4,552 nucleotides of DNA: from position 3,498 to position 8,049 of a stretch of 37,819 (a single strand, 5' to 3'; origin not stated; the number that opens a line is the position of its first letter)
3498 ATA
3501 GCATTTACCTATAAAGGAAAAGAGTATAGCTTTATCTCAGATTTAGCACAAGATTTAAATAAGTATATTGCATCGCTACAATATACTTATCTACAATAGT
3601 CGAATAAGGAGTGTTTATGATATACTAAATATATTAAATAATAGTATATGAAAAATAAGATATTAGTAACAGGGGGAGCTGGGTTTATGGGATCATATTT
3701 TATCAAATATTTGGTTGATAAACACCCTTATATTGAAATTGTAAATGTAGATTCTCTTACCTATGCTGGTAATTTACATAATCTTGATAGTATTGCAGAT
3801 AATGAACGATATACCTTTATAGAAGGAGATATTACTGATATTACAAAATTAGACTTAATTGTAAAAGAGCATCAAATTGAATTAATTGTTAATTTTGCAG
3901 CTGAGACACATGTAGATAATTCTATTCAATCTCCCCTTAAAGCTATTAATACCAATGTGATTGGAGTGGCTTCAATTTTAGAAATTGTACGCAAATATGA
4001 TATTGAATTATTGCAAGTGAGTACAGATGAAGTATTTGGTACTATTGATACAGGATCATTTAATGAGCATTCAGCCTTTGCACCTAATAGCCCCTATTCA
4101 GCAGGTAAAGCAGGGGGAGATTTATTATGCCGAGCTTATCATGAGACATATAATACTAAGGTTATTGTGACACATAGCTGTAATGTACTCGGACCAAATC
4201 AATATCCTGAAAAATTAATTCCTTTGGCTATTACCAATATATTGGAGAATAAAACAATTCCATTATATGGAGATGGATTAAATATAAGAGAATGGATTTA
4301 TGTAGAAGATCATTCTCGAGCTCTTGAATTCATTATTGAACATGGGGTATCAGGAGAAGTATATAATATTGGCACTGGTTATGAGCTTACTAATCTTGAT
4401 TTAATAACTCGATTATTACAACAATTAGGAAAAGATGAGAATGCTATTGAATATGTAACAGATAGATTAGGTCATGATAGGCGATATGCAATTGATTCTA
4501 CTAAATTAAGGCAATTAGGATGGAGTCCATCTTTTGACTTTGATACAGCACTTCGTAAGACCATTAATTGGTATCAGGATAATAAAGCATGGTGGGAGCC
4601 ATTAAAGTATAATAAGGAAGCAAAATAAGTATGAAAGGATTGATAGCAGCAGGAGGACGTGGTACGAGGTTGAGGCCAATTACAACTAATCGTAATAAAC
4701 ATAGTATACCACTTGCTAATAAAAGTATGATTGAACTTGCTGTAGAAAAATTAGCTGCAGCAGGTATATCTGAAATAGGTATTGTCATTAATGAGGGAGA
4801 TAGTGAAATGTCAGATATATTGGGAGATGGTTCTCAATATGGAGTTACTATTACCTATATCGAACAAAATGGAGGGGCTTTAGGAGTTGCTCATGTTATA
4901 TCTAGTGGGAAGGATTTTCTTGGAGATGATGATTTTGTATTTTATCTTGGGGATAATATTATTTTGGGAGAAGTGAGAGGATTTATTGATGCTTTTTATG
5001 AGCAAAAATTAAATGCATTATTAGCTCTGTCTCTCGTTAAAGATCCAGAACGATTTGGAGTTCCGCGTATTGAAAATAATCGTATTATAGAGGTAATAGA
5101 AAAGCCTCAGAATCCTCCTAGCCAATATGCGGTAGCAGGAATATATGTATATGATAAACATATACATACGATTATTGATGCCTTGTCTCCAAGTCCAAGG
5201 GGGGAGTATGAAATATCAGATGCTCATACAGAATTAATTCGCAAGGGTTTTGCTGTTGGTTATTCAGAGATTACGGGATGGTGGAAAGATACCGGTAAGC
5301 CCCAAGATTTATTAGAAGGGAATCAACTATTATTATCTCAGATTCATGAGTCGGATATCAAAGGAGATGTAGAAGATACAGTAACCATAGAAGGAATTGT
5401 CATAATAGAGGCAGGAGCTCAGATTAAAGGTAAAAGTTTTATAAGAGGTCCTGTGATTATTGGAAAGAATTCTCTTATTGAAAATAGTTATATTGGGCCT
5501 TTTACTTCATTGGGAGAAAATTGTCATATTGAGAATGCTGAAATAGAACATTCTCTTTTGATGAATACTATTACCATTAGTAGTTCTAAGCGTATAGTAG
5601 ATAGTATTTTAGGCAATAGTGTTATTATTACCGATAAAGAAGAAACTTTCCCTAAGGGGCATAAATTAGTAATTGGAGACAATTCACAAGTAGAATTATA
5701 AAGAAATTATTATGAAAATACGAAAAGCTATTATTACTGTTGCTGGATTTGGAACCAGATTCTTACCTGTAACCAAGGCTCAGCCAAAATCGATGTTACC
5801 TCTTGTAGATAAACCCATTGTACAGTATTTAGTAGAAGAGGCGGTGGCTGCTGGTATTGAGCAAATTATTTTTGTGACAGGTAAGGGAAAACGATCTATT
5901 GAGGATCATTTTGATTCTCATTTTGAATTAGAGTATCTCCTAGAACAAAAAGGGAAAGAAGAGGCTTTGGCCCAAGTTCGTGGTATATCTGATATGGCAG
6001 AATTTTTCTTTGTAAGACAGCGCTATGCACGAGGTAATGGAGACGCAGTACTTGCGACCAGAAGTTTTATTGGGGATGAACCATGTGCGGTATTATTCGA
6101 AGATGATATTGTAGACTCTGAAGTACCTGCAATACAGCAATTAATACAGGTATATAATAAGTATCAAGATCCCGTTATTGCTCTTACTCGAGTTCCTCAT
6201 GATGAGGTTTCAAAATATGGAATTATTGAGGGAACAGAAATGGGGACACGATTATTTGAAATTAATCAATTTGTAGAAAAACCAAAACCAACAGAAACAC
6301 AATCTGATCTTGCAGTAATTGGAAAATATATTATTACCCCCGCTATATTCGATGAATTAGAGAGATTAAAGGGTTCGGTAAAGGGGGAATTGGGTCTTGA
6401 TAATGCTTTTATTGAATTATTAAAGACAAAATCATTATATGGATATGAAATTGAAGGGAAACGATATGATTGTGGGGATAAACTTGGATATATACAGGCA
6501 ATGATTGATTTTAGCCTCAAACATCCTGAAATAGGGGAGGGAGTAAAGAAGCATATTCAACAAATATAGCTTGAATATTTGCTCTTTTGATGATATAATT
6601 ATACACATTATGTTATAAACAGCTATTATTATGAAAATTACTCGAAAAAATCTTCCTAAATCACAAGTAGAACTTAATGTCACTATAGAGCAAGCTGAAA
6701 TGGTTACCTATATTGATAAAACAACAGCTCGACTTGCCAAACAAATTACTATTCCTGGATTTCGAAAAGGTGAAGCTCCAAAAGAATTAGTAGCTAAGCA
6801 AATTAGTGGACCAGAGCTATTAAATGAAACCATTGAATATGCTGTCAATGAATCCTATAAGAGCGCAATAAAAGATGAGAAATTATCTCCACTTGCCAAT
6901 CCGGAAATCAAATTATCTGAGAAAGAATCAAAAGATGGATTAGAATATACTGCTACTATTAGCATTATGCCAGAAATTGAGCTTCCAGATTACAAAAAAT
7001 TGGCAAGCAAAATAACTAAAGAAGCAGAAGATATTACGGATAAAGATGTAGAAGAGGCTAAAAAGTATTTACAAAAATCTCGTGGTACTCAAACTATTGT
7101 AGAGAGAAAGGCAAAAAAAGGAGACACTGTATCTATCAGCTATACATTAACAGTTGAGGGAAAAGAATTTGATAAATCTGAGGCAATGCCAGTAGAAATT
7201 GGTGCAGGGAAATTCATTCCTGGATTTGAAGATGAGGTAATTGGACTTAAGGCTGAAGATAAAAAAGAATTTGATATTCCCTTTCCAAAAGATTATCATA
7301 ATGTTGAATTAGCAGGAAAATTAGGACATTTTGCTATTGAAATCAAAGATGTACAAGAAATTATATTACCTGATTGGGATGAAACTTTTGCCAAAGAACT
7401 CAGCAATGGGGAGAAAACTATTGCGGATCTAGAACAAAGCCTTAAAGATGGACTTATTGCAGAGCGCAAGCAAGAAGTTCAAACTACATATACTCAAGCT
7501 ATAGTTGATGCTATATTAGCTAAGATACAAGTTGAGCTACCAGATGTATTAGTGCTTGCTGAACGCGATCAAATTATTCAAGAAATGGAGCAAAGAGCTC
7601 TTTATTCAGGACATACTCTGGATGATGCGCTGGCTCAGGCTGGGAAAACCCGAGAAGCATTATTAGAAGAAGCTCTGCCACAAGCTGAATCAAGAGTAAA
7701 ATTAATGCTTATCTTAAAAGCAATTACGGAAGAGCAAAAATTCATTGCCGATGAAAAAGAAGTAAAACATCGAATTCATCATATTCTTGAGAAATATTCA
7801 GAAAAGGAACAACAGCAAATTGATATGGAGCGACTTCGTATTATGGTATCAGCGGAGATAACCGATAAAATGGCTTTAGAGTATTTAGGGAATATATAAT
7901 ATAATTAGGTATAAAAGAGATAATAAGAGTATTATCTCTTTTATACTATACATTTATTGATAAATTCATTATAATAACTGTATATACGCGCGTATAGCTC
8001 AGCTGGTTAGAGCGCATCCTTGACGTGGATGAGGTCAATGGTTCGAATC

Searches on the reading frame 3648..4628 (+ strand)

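Call 75: search_protein_families(library=pfam, proteins=[window:3648-4628:+], max_evalue=0.0001)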
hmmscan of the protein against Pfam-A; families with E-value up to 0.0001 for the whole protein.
window:3648-4628:+ (326 aa): 7 families
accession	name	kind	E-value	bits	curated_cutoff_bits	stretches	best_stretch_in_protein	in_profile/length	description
PF16363.11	GDP_Man_Dehyd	-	3e-76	257.5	27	1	6-305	1-332/332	GDP-mannose 4,6 dehydratase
PF01370.27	Epimerase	-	6.8e-62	209.4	20.9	1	5-242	1-240/240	NAD dependent epimerase/dehydratase family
PF04321.23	RmlD_sub_bind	-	2e-19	70.2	27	1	4-168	2-143/287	RmlD substrate binding domain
PF02719.21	Polysacc_synt_2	-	2.7e-17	63.3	20.2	1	5-269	1-260/293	Polysaccharide biosynthesis protein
PF01073.25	3Beta_HSD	-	1.4e-12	47.7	22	1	6-224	1-223/280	3-beta hydroxysteroid dehydrogenase/isomerase family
PF07993.18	NAD_binding_4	-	2.6e-09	37.1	20.1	1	7-164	1-191/258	Male sterility protein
PF00106.31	adh_short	-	4e-05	23.6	26.6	1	4-174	2-174/195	short chain dehydrogenase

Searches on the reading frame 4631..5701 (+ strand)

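Call 75: search_protein_families(library=pfam, proteins=[window:4631-5701:+], max_evalue=0.0001)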
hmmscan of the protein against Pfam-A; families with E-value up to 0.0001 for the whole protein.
window:4631-5701:+ (356 aa): 4 families
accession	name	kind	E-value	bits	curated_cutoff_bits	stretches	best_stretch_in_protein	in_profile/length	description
PF00483.29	NTP_transferase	-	5.3e-48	164.2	21.2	1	2-235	1-243/245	Nucleotidyl transferase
PF25084.1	LbH_EIF2B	-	3.8e-08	33.7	54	1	257-337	10-85/105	EIF2B subunit epsilon LbH domain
PF12804.13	NTP_transf_3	-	1.3e-07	32.3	27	1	3-111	1-98/160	MobA-like NTP transferase domain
PF00132.30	Hexapep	-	7.8e-07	29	27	0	275-302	2-30/36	Bacterial transferase hexapeptide (six repeats)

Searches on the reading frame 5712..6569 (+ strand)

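Call 75: search_protein_families(library=pfam, proteins=[window:5712-6569:+], max_evalue=0.0001)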
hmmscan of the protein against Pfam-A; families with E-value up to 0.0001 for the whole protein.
window:5712-6569:+ (285 aa): 2 families
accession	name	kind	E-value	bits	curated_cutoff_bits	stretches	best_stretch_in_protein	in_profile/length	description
PF00483.29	NTP_transferase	-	5.1e-30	105.3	21.2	1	5-264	1-239/245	Nucleotidyl transferase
PF12804.13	NTP_transf_3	-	1e-05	26.2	27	1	6-157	1-120/160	MobA-like NTP transferase domain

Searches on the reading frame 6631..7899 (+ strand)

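Call 75: search_protein_families(library=pfam, proteins=[window:6631-7899:+], max_evalue=0.0001)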
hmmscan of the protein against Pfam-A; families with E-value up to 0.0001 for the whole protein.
window:6631-7899:+ (422 aa): 3 families
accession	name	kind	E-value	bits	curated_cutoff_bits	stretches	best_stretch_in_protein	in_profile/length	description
PF05697.18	Trigger_N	-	1.4e-34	119.9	22.2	1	1-143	1-140/144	Bacterial trigger factor protein (TF)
PF05698.19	Trigger_C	-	3.2e-21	76.5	22.7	1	263-399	1-137/162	Bacterial trigger factor protein (TF) C-terminus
PF00254.34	FKBP_C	-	5.1e-15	56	21.1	1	158-229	2-78/94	FKBP-type peptidyl-prolyl cis-trans isomerase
